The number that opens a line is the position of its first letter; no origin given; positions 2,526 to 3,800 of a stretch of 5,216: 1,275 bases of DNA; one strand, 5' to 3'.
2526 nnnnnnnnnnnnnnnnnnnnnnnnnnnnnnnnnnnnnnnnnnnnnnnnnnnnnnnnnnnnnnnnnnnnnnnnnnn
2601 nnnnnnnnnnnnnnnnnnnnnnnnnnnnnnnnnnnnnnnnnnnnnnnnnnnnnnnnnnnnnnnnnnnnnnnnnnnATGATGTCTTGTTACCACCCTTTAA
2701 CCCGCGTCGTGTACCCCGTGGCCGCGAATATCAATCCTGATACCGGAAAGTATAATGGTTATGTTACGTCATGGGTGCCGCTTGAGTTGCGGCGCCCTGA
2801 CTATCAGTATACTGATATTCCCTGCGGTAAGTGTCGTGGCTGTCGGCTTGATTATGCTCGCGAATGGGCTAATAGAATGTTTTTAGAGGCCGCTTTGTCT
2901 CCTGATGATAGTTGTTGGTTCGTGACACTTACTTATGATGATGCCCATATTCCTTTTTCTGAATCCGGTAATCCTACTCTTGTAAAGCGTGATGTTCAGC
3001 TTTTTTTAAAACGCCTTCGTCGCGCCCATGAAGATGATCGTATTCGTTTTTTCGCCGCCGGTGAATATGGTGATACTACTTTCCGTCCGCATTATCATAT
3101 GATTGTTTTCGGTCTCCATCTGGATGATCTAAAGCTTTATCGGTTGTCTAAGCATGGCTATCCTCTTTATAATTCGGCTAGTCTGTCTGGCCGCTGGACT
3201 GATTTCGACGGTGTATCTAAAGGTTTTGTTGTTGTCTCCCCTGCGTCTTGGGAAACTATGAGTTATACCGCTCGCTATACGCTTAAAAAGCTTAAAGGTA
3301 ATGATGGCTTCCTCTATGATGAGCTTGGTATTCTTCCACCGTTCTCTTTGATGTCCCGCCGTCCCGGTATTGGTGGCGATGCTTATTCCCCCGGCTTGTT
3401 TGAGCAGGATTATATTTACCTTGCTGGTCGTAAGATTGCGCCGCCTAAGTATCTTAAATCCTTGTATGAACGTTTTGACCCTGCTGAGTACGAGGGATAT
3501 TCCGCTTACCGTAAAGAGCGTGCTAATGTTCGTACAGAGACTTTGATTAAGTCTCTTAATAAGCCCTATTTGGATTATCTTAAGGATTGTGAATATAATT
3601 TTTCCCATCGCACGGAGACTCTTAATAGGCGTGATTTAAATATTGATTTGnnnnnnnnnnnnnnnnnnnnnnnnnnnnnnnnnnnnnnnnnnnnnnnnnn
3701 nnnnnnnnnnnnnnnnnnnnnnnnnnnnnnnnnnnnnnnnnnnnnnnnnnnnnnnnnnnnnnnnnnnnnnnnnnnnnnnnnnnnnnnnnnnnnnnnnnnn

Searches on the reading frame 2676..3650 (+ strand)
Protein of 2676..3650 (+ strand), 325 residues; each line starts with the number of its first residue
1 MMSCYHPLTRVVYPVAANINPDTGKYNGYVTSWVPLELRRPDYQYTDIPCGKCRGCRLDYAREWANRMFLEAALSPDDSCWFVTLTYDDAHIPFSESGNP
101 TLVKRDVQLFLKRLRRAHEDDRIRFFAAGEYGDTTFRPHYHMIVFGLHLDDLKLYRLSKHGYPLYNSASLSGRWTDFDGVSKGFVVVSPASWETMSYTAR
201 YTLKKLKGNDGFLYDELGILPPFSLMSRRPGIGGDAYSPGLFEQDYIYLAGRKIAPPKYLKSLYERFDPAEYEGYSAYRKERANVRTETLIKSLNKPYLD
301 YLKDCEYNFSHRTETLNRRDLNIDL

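Call 92: find_homologous_proteins(query=window:2676-3650:+, max_evalue=1e-40)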
Query window:2676-3650:+ (325 aa): 1016 proteins with E <= 1e-40 among 3351 candidates; the best 120 are listed.
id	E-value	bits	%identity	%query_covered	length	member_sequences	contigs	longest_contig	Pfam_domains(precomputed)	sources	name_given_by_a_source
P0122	6.9e-206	701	90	100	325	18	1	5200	PF23343.3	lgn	-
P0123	1.2e-99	352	54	97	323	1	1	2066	PF23343.3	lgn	-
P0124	9.9e-97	342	53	97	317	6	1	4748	PF23343.3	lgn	-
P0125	7.4e-96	339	52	97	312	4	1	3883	PF23343.3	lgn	-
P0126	2.4e-94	334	53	97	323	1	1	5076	PF23343.3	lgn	-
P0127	3.3e-93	330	51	97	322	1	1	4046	PF23343.3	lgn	-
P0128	8.4e-93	329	50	97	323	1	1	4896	PF23343.3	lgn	-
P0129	9.5e-93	329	51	97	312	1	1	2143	PF23343.3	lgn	-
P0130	2.5e-92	328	52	97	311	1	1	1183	PF23343.3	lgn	-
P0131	3.4e-92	327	51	97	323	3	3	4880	PF23343.3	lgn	-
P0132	1.8e-90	321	50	96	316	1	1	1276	PF23343.3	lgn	-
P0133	3.5e-90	321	49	97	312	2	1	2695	PF23343.3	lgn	-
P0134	8.1e-90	319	50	91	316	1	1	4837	PF23343.3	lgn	-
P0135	4.2e-89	317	50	97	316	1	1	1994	PF23343.3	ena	-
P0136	6.9e-89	316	50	97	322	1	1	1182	PF23343.3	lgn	-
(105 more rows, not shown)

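Call 93: list_cluster_members(proteins=[P0122, P0001])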
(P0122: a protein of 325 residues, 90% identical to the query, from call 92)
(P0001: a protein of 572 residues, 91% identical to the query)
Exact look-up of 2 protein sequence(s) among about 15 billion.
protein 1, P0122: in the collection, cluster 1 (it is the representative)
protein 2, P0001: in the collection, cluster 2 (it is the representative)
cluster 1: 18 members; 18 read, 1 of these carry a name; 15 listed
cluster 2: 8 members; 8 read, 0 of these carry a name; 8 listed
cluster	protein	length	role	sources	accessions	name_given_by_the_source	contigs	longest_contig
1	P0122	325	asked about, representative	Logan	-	-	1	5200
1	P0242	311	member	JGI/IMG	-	hypothetical protein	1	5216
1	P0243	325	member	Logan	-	-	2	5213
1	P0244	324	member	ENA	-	-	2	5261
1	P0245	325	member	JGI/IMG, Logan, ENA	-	-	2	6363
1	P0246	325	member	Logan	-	-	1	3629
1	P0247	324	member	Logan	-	-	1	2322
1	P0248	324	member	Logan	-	-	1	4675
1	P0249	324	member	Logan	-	-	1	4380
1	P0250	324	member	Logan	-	-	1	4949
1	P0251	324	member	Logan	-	-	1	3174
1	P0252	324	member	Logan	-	-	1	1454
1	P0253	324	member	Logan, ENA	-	-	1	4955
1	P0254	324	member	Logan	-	-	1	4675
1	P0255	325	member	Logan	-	-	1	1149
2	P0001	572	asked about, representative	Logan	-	-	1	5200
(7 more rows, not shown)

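Call 95: find_encoding_contigs(protein=P0244, flank=6000, max_places=3)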
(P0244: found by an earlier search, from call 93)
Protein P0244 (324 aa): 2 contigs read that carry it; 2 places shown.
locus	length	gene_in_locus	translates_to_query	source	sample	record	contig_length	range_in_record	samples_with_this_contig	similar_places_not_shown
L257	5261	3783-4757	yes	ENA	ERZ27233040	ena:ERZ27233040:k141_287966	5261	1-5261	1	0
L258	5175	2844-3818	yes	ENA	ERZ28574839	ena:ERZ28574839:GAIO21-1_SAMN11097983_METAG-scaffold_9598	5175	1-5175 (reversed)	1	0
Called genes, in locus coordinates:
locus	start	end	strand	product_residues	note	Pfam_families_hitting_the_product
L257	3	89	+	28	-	?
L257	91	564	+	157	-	PF09675:Chlamy_scaf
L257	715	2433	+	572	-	PF02305:Phage_F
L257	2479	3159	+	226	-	-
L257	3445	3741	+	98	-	-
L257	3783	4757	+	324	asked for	PF23343:REP_ORF2-G2P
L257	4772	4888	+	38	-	-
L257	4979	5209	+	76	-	PF20577:Phage_ORF5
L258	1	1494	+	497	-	?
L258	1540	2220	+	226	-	-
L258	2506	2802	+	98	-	-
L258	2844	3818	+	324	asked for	PF23343:REP_ORF2-G2P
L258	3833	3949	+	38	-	-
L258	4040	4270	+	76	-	PF20577:Phage_ORF5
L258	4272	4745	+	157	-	PF09675:Chlamy_scaf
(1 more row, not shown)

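Call 96: find_encoding_contigs(protein=P0243, flank=6000, max_places=3)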
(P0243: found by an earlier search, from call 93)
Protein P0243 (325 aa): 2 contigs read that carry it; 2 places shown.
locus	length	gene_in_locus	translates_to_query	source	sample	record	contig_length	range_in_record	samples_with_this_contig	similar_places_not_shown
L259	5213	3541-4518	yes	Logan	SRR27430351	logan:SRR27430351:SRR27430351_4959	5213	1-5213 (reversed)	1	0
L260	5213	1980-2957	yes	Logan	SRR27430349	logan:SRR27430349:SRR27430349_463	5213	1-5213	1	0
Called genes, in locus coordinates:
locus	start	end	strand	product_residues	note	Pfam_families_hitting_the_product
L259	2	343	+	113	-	?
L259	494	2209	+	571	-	PF02305:Phage_F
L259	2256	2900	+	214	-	-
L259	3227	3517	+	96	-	-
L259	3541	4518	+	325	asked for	PF23343:REP_ORF2-G2P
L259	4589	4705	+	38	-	-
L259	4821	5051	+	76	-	PF20577:Phage_ORF5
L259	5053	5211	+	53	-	?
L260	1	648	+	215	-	?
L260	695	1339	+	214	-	-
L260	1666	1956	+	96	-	-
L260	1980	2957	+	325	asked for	PF23343:REP_ORF2-G2P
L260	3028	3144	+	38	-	-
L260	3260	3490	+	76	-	PF20577:Phage_ORF5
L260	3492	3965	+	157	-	PF09675:Chlamy_scaf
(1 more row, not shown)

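Call 97: find_encoding_contigs(protein=P0250, flank=6000, max_places=3)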
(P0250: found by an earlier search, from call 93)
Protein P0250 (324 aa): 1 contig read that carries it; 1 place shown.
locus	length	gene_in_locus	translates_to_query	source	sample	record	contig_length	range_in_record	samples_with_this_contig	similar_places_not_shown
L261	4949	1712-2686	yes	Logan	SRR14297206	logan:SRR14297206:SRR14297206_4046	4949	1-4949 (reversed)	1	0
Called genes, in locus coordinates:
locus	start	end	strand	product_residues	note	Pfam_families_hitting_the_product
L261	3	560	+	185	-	?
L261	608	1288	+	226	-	-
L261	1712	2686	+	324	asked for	PF23343:REP_ORF2-G2P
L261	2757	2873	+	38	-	-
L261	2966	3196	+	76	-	PF20577:Phage_ORF5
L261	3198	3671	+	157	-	PF09675:Chlamy_scaf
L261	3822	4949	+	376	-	?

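Call 98: find_encoding_contigs(protein=P0253, flank=6000, max_places=3)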
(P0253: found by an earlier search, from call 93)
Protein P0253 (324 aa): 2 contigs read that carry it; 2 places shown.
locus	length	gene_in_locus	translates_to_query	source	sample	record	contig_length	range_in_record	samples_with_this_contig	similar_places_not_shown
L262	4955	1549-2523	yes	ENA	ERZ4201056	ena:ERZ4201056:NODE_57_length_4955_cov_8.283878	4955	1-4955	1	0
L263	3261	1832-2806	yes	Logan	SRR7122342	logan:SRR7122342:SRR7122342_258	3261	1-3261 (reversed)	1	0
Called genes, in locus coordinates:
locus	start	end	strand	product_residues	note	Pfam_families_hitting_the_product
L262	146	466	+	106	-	PF02305:Phage_F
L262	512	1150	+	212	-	-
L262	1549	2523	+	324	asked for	PF23343:REP_ORF2-G2P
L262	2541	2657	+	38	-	-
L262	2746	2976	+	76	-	PF20577:Phage_ORF5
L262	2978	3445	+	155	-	PF09675:Chlamy_scaf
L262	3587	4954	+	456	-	?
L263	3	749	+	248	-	?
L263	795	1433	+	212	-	-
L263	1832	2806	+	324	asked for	PF23343:REP_ORF2-G2P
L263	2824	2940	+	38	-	-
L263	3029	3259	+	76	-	PF20577:Phage_ORF5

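Call 99: find_encoding_contigs(protein=P0248, flank=6000, max_places=3)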
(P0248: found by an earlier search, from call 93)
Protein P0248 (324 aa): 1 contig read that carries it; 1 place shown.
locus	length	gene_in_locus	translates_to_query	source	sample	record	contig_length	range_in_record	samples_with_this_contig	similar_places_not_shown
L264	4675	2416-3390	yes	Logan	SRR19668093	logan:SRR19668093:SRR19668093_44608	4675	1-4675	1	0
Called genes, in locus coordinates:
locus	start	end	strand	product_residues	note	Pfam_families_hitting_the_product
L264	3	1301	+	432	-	?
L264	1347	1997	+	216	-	-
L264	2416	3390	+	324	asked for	PF23343:REP_ORF2-G2P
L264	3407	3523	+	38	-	-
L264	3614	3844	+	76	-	PF20577:Phage_ORF5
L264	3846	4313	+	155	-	PF09675:Chlamy_scaf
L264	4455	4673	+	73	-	?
